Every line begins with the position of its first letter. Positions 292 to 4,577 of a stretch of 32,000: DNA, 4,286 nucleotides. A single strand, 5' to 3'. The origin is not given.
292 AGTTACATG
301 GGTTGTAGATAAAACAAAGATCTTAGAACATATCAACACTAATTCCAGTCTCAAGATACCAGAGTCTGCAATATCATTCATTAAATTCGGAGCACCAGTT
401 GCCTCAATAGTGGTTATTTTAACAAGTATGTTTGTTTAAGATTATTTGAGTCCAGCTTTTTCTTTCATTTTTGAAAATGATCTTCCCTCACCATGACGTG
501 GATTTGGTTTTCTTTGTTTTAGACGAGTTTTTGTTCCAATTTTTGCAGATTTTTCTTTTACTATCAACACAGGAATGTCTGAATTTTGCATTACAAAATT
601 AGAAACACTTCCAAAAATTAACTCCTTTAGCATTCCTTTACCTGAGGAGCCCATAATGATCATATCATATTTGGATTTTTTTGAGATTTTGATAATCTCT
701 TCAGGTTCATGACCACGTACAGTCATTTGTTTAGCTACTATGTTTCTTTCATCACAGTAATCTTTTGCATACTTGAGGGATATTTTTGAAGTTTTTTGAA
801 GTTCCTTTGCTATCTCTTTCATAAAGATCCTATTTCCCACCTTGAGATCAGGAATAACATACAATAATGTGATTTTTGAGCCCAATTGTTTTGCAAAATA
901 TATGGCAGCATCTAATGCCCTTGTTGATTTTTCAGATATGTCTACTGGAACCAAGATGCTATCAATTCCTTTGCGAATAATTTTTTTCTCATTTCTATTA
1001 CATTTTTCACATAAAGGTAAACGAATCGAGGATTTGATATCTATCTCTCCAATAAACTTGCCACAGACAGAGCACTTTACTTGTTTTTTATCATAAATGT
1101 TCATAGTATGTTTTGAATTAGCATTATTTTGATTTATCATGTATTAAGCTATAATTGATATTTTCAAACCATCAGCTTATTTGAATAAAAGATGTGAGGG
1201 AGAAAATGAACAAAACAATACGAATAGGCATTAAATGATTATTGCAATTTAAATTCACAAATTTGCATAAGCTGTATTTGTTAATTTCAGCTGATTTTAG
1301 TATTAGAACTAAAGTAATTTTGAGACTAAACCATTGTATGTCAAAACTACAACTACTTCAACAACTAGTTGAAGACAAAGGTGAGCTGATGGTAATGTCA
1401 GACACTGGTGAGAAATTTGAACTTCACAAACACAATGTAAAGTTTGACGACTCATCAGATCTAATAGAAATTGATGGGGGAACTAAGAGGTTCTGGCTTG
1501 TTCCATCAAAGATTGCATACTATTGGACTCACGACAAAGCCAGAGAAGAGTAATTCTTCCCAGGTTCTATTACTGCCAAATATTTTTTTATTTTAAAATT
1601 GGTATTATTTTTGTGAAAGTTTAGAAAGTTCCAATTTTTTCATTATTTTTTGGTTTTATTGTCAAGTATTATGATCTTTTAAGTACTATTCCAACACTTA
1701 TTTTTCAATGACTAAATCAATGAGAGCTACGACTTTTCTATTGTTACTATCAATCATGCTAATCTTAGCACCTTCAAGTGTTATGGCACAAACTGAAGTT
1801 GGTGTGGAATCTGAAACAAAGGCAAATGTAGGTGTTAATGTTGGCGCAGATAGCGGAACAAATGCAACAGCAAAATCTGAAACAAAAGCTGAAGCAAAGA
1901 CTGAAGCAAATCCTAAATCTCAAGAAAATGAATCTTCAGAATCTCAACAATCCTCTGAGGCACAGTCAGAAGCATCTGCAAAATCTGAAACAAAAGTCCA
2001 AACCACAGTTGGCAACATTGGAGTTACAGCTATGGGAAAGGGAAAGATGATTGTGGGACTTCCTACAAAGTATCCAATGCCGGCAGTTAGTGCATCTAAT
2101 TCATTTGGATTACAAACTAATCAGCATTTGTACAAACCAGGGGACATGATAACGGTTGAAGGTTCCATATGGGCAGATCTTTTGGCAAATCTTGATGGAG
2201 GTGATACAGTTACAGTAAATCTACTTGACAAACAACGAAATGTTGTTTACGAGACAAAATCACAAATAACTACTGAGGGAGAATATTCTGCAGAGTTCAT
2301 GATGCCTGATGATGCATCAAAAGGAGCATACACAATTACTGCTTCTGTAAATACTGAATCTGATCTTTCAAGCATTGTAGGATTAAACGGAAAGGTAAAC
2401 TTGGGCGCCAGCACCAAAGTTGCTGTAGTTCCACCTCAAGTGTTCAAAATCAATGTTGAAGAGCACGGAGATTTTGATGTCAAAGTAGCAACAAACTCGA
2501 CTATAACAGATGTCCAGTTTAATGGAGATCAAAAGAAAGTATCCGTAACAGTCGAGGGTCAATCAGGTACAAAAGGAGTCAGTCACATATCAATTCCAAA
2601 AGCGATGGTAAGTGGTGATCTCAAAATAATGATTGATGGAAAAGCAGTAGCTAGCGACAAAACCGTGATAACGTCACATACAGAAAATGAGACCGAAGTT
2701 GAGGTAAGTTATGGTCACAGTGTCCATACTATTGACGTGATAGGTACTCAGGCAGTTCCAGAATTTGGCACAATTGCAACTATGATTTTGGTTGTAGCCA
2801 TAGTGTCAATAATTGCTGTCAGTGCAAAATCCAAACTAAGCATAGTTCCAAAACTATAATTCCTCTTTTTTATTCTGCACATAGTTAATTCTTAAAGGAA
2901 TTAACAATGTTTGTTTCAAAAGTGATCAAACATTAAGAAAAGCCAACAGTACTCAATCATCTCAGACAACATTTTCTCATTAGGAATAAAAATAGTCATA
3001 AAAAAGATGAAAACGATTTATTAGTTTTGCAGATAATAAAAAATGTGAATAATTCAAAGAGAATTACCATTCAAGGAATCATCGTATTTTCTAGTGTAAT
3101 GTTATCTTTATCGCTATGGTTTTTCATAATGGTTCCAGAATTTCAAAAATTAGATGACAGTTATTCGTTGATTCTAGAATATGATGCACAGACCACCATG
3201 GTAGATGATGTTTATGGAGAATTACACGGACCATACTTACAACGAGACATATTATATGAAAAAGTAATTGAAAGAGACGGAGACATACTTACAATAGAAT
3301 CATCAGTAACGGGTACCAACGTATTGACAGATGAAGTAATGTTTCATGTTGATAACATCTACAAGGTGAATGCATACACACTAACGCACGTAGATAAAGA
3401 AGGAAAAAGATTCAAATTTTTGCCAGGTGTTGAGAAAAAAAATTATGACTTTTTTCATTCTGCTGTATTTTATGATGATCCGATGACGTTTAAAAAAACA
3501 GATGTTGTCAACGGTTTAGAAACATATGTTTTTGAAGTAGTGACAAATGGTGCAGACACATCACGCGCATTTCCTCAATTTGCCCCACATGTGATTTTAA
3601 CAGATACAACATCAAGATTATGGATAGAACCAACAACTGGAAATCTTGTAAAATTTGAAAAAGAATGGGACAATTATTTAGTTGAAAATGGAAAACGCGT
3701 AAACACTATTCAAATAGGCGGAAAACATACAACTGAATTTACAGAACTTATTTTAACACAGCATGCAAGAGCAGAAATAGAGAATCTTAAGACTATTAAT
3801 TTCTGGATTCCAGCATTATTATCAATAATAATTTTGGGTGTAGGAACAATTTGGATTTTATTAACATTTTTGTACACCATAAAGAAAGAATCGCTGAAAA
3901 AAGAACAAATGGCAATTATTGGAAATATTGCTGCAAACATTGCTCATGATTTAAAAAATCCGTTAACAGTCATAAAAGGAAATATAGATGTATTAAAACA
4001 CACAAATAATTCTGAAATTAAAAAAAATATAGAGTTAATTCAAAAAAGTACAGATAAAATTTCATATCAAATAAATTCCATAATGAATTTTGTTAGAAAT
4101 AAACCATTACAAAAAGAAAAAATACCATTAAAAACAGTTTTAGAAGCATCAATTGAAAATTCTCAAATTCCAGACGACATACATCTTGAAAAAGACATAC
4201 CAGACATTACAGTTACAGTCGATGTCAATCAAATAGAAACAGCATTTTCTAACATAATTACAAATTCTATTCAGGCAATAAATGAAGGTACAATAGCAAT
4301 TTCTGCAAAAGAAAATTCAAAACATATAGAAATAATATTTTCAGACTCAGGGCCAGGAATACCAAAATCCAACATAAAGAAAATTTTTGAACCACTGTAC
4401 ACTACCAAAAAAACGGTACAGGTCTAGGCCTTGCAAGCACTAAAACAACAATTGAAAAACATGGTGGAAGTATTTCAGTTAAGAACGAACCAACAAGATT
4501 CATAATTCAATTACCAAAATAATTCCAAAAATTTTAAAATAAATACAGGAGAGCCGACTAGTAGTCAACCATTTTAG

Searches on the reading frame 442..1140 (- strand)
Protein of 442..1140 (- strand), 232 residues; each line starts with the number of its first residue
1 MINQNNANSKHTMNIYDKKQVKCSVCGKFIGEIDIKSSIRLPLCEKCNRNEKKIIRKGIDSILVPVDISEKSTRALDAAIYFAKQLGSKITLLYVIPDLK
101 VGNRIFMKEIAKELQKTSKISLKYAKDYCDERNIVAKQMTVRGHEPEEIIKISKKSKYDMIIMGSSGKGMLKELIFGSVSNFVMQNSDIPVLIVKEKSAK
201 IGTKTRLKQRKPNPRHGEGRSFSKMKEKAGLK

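Call 46: find_encoding_contigs(protein=window:442-1140:-, flank=10000, max_places=2)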
Protein window:442-1140:- (232 aa): 2 contigs read that carry it; 1 place shown.
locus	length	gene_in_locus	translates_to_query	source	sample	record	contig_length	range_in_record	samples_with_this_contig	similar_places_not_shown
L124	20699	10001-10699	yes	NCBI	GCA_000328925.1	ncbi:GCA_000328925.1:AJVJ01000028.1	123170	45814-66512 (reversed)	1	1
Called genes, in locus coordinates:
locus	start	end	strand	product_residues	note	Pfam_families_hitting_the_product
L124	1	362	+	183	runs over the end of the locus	-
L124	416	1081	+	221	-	-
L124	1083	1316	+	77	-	-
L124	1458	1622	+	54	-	-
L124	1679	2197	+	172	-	-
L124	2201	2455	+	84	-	-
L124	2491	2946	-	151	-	-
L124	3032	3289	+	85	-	-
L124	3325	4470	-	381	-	PF00535:Glycos_transf_2, PF13641:Glyco_tranf_2_3, PF04138:GtrA_DPMS_TM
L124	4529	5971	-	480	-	PF13231:PMT_2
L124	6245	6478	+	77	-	-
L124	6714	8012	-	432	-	PF11271:PorA, PF00512:HisKA, PF02518:HATPase_c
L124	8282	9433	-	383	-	PF01835:MG2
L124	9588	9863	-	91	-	-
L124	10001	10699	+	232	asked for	PF00582:Usp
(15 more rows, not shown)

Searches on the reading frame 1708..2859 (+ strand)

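Call 70: search_protein_families(library=pfam, max_evalue=0.001, proteins=[window:1708-2859:+])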
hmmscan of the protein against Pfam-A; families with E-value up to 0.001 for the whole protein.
window:1708-2859:+ (383 aa): 1 family
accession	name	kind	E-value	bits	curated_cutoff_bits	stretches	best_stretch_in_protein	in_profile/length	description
PF01835.25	MG2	-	1.5e-09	38.5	32.8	1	135-216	4-84/96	MG2 domain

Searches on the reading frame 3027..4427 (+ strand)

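Call 11: search_protein_families(library=pfam, max_evalue=0.01, proteins=[window:3027-4427:+])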
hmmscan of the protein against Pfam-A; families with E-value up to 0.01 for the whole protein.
window:3027-4427:+ (466 aa): 4 families
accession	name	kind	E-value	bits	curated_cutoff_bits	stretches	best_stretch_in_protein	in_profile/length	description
PF11271.13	PorA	-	8.1e-17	61.9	29.5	1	119-268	130-287/297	Porin PorA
PF00512.31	HisKA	-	1.3e-12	48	26.9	1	300-358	4-63/66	His Kinase A (phospho-acceptor) domain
PF02518.31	HATPase_c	-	9.2e-11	42.6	26.4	1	399-460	2-64/111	Histidine kinase-, DNA gyrase B-, and HSP90-like ATPase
PF13589.12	HATPase_c_3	-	0.00041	20.8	25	1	403-461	3-60/137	Histidine kinase-, DNA gyrase B-, and HSP90-like ATPase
